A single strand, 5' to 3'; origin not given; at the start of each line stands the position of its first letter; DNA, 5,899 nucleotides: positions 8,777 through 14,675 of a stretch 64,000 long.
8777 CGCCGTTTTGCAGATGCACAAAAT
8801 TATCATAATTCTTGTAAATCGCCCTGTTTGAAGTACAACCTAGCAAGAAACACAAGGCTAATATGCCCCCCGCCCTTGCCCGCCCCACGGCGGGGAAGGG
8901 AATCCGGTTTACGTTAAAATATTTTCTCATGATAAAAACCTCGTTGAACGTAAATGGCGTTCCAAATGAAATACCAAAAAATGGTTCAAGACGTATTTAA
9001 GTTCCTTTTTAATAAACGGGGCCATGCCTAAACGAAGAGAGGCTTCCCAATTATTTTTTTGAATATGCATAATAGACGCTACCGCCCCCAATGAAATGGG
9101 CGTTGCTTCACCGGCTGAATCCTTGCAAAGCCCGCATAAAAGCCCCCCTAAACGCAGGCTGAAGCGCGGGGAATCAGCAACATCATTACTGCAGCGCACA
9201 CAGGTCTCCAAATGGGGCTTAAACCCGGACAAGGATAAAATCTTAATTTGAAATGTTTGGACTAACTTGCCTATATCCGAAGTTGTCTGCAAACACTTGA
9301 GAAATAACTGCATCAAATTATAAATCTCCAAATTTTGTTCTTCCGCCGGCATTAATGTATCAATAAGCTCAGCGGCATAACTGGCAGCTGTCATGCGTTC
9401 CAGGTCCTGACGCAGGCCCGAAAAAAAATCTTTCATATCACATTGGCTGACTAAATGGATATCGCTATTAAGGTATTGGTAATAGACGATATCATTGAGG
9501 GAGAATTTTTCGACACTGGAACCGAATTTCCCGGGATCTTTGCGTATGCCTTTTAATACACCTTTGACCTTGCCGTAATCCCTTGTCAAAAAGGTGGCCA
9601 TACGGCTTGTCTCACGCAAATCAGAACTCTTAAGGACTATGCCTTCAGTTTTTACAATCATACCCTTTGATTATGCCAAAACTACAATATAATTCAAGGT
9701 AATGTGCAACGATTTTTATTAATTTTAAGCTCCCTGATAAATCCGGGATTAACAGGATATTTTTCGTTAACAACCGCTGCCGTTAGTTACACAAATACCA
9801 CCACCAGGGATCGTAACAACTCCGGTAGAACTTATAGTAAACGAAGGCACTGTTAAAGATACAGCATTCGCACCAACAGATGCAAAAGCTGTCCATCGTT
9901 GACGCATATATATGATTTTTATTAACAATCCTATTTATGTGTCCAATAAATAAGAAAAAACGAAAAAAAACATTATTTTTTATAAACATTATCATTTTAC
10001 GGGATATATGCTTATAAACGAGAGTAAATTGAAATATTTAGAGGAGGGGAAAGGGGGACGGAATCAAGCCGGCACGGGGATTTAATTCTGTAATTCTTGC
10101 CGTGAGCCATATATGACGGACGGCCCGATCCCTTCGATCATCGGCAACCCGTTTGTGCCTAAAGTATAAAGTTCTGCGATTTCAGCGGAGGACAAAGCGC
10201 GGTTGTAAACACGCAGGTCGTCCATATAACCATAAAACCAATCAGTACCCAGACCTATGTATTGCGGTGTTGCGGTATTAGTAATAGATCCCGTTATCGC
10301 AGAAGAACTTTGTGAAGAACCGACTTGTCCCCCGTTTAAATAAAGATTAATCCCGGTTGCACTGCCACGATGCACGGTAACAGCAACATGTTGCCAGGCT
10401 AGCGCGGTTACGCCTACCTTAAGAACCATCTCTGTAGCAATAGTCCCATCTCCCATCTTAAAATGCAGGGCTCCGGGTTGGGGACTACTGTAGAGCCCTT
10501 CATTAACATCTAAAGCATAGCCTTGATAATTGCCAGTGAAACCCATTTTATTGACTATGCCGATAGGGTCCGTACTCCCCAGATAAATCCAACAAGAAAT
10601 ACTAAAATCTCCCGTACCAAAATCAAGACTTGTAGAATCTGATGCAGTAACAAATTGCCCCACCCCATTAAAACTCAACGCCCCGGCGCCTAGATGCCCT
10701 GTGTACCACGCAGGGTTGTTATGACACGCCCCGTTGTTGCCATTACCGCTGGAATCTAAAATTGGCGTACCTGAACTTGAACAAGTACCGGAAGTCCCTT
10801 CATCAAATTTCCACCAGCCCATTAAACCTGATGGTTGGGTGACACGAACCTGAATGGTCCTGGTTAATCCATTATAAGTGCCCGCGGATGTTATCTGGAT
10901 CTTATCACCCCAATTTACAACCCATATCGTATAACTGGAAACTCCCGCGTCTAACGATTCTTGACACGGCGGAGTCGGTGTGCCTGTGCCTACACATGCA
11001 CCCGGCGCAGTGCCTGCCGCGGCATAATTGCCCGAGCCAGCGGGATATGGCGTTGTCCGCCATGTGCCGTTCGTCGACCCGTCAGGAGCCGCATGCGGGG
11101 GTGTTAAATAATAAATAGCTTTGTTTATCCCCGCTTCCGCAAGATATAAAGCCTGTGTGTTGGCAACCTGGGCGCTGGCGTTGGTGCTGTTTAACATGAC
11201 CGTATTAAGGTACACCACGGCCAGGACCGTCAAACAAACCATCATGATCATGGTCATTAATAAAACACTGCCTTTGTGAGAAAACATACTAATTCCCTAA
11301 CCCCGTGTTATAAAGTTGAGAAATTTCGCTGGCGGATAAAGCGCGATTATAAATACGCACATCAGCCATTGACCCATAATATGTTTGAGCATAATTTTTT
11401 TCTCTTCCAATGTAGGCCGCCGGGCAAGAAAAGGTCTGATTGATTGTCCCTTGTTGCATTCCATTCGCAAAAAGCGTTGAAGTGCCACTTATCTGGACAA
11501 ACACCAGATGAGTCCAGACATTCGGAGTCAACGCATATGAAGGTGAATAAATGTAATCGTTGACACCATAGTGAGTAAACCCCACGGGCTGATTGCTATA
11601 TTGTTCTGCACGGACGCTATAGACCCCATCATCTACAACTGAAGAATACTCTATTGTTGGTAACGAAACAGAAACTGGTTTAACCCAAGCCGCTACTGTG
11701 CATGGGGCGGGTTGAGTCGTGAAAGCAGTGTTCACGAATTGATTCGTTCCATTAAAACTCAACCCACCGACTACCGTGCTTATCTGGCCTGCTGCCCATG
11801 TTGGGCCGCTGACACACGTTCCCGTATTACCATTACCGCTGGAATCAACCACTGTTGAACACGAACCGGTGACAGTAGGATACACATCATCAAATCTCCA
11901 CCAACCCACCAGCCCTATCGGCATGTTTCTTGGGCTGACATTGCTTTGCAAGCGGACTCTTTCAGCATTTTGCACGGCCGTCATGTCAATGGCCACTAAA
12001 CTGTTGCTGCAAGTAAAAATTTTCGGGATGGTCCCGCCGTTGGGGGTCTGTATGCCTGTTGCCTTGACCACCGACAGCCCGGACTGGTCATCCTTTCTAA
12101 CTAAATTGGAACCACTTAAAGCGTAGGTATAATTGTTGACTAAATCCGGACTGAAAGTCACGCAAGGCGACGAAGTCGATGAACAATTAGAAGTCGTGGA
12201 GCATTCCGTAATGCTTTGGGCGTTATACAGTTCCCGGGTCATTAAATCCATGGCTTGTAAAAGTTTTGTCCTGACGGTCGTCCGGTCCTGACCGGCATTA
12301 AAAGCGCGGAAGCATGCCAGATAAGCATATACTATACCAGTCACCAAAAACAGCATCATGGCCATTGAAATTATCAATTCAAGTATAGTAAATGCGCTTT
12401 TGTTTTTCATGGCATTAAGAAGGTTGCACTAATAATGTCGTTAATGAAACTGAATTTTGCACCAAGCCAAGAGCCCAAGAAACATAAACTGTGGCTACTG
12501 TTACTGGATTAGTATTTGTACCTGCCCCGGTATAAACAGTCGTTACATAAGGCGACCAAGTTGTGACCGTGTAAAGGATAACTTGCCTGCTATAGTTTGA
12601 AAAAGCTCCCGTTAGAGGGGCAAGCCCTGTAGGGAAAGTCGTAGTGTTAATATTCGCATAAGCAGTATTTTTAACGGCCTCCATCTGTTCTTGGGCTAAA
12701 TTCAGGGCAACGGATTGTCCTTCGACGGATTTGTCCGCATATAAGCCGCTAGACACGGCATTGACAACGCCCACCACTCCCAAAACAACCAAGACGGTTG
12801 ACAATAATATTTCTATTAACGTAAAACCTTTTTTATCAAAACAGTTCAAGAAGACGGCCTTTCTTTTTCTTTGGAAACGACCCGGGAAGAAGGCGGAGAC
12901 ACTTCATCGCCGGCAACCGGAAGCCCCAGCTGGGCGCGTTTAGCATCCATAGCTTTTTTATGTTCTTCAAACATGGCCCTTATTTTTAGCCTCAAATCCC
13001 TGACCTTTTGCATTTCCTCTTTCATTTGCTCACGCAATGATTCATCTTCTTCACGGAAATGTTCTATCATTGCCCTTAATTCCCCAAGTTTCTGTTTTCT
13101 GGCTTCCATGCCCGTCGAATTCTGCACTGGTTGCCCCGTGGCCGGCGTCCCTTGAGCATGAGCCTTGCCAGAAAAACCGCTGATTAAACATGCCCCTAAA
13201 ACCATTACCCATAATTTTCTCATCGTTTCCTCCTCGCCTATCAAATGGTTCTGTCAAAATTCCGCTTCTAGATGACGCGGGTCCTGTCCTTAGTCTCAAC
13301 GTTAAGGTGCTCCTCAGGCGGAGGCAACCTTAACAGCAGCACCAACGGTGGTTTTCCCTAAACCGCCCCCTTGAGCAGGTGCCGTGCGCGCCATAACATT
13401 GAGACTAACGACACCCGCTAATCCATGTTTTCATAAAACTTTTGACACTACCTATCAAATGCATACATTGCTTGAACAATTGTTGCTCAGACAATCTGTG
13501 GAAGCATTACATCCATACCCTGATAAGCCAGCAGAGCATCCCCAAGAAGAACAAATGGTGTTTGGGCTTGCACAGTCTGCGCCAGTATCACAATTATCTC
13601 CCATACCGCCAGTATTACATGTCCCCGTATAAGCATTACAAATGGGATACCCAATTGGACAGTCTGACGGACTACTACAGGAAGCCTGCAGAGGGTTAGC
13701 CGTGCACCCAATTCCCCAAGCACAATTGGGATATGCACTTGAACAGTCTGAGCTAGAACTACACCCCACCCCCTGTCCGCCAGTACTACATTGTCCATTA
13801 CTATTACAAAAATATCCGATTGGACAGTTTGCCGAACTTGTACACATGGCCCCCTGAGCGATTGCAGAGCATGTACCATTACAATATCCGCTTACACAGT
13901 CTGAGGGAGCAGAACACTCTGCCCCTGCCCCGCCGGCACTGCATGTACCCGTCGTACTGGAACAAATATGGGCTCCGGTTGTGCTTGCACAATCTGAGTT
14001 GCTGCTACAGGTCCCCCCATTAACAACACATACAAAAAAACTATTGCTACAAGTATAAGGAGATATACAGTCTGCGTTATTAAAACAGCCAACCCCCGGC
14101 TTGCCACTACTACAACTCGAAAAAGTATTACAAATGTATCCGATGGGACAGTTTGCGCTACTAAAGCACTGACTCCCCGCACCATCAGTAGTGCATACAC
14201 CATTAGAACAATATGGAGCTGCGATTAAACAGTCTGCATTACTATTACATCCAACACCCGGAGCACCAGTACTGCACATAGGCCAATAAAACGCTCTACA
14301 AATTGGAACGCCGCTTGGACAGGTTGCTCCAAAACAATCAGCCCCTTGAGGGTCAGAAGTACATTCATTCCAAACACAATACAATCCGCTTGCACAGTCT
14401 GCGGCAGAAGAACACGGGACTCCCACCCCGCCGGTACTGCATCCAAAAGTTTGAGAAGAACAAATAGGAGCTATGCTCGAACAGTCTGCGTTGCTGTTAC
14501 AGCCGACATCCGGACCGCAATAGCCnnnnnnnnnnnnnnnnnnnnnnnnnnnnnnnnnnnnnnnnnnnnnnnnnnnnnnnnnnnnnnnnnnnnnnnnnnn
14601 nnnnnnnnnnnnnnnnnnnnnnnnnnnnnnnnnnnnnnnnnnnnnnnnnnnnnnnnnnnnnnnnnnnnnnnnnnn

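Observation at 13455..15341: Type IV pilin-like protein with a ~480-aa extension carrying about 75 cysteines in tandem 4-Cys modules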

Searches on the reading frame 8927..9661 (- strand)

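Call 5: search_protein_families(library=pfam, proteins=[window:8927-9661:-], max_evalue=0.1)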
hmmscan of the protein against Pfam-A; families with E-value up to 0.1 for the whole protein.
window:8927-9661:- (244 aa): 2 families
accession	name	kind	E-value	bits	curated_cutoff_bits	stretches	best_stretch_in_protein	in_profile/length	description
PF02565.21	RecO_C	-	1.2e-28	100.3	22.1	1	84-240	1-156/157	Recombination protein O C terminal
PF11967.14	RecO_N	-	6.4e-18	65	27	1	1-78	1-78/80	Recombination protein O N terminal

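Call 6: search_protein_families(library=ncbifam, proteins=[window:8927-9661:-], max_evalue=0.1)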
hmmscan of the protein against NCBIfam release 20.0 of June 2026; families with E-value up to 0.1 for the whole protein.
window:8927-9661:- (244 aa): 1 family
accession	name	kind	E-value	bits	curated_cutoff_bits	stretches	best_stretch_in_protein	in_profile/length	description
TIGR00613.1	reco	equivalog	9.4e-47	159.5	48.7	1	4-243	2-236/239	DNA repair protein RecO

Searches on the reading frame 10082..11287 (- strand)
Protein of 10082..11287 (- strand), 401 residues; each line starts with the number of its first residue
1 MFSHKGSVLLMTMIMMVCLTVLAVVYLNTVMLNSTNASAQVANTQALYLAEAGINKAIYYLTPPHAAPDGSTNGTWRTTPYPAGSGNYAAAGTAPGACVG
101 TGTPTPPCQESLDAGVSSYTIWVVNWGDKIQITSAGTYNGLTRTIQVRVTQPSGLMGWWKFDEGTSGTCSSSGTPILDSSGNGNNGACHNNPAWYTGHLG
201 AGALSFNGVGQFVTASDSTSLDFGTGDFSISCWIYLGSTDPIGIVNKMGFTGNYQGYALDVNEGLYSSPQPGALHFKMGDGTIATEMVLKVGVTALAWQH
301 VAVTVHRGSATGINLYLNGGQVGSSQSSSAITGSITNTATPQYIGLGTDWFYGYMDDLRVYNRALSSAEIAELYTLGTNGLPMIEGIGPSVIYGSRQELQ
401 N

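Call 5: search_protein_families(library=pfam, proteins=[window:10082-11287:-], max_evalue=0.1)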
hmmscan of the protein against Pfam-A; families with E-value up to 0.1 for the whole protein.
window:10082-11287:- (401 aa): 4 families
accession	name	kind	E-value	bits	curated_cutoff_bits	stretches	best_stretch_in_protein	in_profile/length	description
PF13385.13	Laminin_G_3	-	1.5e-21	77.6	27.6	1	208-371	2-151/151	Concanavalin A-like lectin/glucanases superfamily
PF07953.20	Toxin_R_bind_N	-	0.00021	21.5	23.8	1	176-365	4-191/191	Clostridium neurotoxin, N-terminal receptor binding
PF14341.11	PilX_N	-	0.0029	18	25.5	1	5-55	1-51/51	PilX N-terminal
PF13364.12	BetaGal_ABD2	-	0.094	13.9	23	0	300-329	52-79/112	Beta-galactosidase second all-beta domain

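Call 6: search_protein_families(library=ncbifam, proteins=[window:10082-11287:-], max_evalue=0.1)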
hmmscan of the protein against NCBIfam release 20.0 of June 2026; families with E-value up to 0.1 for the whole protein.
window:10082-11287:- (401 aa): 5 families
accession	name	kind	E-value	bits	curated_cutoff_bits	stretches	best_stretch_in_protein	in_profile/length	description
NF052521.1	TafC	equivalog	1.4e-13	50.8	410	1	132-380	125-366/373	TafC family fimbrial protein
NF041014.1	pilin_ComGG_2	equivalog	0.00011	22.8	40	1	4-52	3-51/101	competence type IV pilus minor pilin ComGG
NF037980.1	T2SS_GspK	equivalog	0.0022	17.6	130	1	5-64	2-61/307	type II secretion system minor pseudopilin GspK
TIGR02600.1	Verru_Chthon_A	subfamily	0.045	11.6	332.3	1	6-79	1-72/1296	Verru_Chthon cassette protein A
NF051896.1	tapirin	equivalog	0.048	11.9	600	1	3-61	16-74/660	cellulose-binding protein tapirin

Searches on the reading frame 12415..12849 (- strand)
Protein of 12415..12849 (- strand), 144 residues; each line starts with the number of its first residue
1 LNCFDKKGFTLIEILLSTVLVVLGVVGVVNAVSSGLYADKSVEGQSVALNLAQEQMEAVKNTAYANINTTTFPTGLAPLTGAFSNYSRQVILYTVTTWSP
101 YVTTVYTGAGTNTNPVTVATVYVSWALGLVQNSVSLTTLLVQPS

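Call 5: search_protein_families(library=pfam, proteins=[window:12415-12849:-], max_evalue=0.1)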
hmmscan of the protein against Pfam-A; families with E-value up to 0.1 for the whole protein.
window:12415-12849:- (144 aa): 1 family
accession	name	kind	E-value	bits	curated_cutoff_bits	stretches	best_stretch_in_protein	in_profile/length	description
PF07963.17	N_methyl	-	0.00016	21.5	21.2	1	6-28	4-26/27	Prokaryotic N-terminal methylation motif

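Call 6: search_protein_families(library=ncbifam, proteins=[window:12415-12849:-], max_evalue=0.1)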
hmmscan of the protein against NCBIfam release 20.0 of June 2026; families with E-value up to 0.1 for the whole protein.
window:12415-12849:- (144 aa): 9 families
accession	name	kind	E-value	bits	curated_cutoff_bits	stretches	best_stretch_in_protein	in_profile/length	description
TIGR02523.1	type_IV_pilV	equivalog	7.3e-06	26.5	52.2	1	7-62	2-57/139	type IV pilus modification protein PilV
NF041013.1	T4P_ComGE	equivalog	1e-05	25.5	49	1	6-62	3-59/83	competence type IV pilus minor pilin ComGE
NF006453.0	PRK08808.1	equivalog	0.00017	20.7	295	1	7-61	7-57/211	type II secretion system protein J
TIGR01707.1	gspI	equivalog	0.00023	21.6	44.35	1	8-62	1-55/101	type II secretion system minor pseudopilin GspI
NF040982.1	ComGD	equivalog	0.0025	18.2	70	1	6-67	1-58/139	competence type IV pilus minor pilin ComGD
TIGR01708.2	typeII_sec_gspH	equivalog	0.0048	16.9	80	1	7-60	2-51/169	type II secretion system minor pseudopilin GspH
NF041002.1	pilin_ComGF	equivalog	0.016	15.4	80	1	6-40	1-34/139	competence type IV pilus minor pilin ComGF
TIGR01710.1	typeII_sec_gspG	equivalog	0.023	14.8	88.85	1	7-62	1-48/134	type II secretion system major pseudopilin GspG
TIGR02532.1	IV_pilin_GFxxxE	domain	0.036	13.9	16.3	0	6-28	1-23/24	prepilin-type N-terminal cleavage/methylation domain-containing protein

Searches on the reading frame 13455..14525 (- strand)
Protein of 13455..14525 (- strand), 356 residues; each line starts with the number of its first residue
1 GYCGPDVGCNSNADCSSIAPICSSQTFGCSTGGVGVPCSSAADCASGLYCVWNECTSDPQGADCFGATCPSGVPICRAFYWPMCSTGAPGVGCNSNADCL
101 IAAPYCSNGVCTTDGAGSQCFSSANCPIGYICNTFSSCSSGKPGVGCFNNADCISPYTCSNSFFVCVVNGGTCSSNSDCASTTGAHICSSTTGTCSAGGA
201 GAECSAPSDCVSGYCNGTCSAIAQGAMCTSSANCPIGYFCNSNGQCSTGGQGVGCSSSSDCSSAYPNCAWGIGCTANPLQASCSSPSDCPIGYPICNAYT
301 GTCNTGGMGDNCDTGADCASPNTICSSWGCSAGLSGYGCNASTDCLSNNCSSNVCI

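Call 19: search_protein_families(library=pfam, proteins=[window:13458-14525:-], max_evalue=10)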
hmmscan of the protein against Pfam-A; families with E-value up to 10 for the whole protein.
seq(356 aa): 2 families
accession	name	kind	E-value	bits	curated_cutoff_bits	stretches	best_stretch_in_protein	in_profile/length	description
PF23416.1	DUF7107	-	1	10.2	24.6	3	119-162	1-44/48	Domain of unknown function (DUF7107)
PF24130.1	DUF7397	-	6.3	7.1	27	1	287-315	6-34/56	Family of unknown function (DUF7397)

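Call 27: search_protein_representatives(protein=window:13455-14525:-)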
Query: 356 residues. Proteins with E-value up to 0.001 (for the whole library): 48; up to 1e-10: 7; up to 1e-30: 1. The best 48 are listed.
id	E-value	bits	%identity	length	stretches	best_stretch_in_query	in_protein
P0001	3.3e-225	764.3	100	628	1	1-356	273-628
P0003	1.7e-26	110.0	39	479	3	11-216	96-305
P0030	1.1e-18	84.3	37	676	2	32-327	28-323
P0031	1.7e-17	80.4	37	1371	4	89-346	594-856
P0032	6.2e-17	78.5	37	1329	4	104-319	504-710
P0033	4.5e-12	62.5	30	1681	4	195-355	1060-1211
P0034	3.7e-11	59.5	32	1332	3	84-354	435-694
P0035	2.0e-10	57.1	33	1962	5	90-264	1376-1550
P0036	9.9e-10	54.8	35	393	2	104-356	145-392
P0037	2.9e-09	53.2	35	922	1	16-266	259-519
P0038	2.5e-08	50.2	34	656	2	7-219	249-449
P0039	1.1e-07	48.0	41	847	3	142-263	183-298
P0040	2.6e-07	46.8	35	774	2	83-262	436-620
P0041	3.1e-07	46.6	34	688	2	105-349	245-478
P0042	3.3e-07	46.5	36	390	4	83-151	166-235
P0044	8.5e-07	45.1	33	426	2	101-355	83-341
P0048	4.8e-06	42.7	35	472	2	83-264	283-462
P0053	3.9e-05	39.7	34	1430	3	83-345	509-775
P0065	1.8e-04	37.5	38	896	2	186-326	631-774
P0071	3.1e-04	36.7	34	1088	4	11-329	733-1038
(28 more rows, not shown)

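Call 30: search_protein_families(library=pfam, proteins=[P0044, P0065, P0030, P0036, P0048, P0031, P0034, P0053, P0071, P0039], max_evalue=0.01)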
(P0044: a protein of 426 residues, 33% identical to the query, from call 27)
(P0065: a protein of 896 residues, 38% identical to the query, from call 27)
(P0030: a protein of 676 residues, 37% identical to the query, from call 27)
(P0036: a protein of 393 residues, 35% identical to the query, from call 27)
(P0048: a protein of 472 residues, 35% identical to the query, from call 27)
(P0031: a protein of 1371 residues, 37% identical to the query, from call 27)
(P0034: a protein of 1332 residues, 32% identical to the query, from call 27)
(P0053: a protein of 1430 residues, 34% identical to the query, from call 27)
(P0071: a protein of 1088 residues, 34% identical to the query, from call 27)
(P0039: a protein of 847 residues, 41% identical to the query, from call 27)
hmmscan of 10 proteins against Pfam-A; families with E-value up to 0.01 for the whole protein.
P0044 (426 aa): 1 family
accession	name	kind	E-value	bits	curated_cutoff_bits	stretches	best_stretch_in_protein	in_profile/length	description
PF07963.17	N_methyl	-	8.5e-05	22.4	21.2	1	2-25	3-26/27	Prokaryotic N-terminal methylation motif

P0065 (896 aa): 2 families
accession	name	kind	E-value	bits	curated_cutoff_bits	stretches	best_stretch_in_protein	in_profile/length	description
PF06739.17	SBBP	-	1.4e-16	60.6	20.5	1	388-413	9-35/38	Beta-propeller repeat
PF07494.17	Reg_prop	-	6.5e-05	23.1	20.4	0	258-274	6-22/24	Two component regulator propeller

P0030 (676 aa): 1 family
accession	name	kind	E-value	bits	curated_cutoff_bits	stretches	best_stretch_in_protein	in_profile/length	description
PF23951.1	DUF7282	-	1.3e-06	29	27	1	439-528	2-92/112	Domain of unknown function (DUF7282)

P0036 (393 aa): 3 families
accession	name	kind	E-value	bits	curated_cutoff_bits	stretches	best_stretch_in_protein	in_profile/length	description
PF23416.1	DUF7107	-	1.4e-37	128.2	24.6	7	134-180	1-47/48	Domain of unknown function (DUF7107)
PF04706.18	Dickkopf_N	-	2.6e-30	105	25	6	135-180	2-51/51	Dickkopf N-terminal cysteine-rich region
PF01683.23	EB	-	2.8e-12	47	24.3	0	141-180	1-40/52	EB module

P0048 (472 aa): 4 families
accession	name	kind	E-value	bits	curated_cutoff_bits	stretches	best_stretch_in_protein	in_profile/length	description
PF23416.1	DUF7107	-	7.2e-24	84.3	24.6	4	157-202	2-46/48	Domain of unknown function (DUF7107)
PF04706.18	Dickkopf_N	-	4e-14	53.1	25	1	293-337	2-51/51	Dickkopf N-terminal cysteine-rich region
PF11617.13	Cu-binding_MopE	-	5.3e-10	39.8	27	2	242-258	15-30/30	Putative metal-binding motif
PF08088.17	Toxin_19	-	0.0018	18.8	23.2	1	420-456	5-39/40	Conotoxin I-superfamily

P0031 (1371 aa): 3 families
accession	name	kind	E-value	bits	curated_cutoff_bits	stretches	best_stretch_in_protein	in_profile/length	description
PF04706.18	Dickkopf_N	-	6e-20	71.8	25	7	905-952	2-51/51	Dickkopf N-terminal cysteine-rich region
PF23416.1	DUF7107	-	8.5e-09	36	24.6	1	849-896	2-47/48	Domain of unknown function (DUF7107)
PF01683.23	EB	-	0.00013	22.4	24.3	1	940-983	1-44/52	EB module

P0034 (1332 aa): 3 families
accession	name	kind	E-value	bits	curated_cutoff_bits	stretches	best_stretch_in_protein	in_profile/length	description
PF23416.1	DUF7107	-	1.5e-69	230.5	24.6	13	365-409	1-46/48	Domain of unknown function (DUF7107)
PF01223.29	Endonuclease_NS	-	1.6e-24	87.3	23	1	984-1179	20-217/223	DNA/RNA non-specific endonuclease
PF04706.18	Dickkopf_N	-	8e-05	23.3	25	0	701-721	31-51/51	Dickkopf N-terminal cysteine-rich region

P0053 (1430 aa): 0 families

P0071 (1088 aa): 0 families

P0039 (847 aa): 3 families
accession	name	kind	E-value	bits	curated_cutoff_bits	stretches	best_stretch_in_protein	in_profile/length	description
PF04706.18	Dickkopf_N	-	1.2e-19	70.8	25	3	264-304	2-47/51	Dickkopf N-terminal cysteine-rich region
PF23416.1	DUF7107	-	1.8e-05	25.4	24.6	0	187-227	1-43/48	Domain of unknown function (DUF7107)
PF19232.4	DUF5885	-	0.00022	21.2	33.2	0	183-235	52-105/265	Family of unknown function (DUF5885)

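Call 45: find_encoding_contigs(protein=P0044, flank=8000, max_places=3)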
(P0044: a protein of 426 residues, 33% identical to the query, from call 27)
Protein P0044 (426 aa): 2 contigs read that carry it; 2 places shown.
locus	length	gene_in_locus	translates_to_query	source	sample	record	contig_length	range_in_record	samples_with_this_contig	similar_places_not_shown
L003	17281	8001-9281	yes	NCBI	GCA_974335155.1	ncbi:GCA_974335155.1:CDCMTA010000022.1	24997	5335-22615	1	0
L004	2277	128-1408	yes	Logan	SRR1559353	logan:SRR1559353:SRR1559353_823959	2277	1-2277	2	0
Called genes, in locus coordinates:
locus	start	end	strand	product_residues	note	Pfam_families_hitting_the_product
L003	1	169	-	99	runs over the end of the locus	PF04945:YHS (weak)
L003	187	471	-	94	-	PF02583:Trns_repr_metal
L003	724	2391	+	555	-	PF00916:Sulfate_transp, PF01740:STAS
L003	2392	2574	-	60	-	PF11127:YgaP-like_TM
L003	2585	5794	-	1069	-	PF00873:ACR_tran, PF02355:SecD_SecF_C (faint)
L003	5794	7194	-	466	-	PF02321:OEP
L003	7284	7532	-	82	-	PF09719:C_GCAxxG_C_C (weak)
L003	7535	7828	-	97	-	PF12840:HTH_20, PF01022:HTH_5, PF01978:TrmB (weak)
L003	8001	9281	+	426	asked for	-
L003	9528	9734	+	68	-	PF04014:MazE_antitoxin (weak)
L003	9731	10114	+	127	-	PF01850:PIN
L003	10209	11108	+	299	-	-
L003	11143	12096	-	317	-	PF10672:Methyltrans_SAM, PF03602:Cons_hypoth95, PF05175:MTS (weak)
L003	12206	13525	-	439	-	PF04357:TamB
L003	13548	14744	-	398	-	PF00753:Lactamase_B, PF19583:ODP, PF12706:Lactamase_B_2, PF00258:Flavodoxin_1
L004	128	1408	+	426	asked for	-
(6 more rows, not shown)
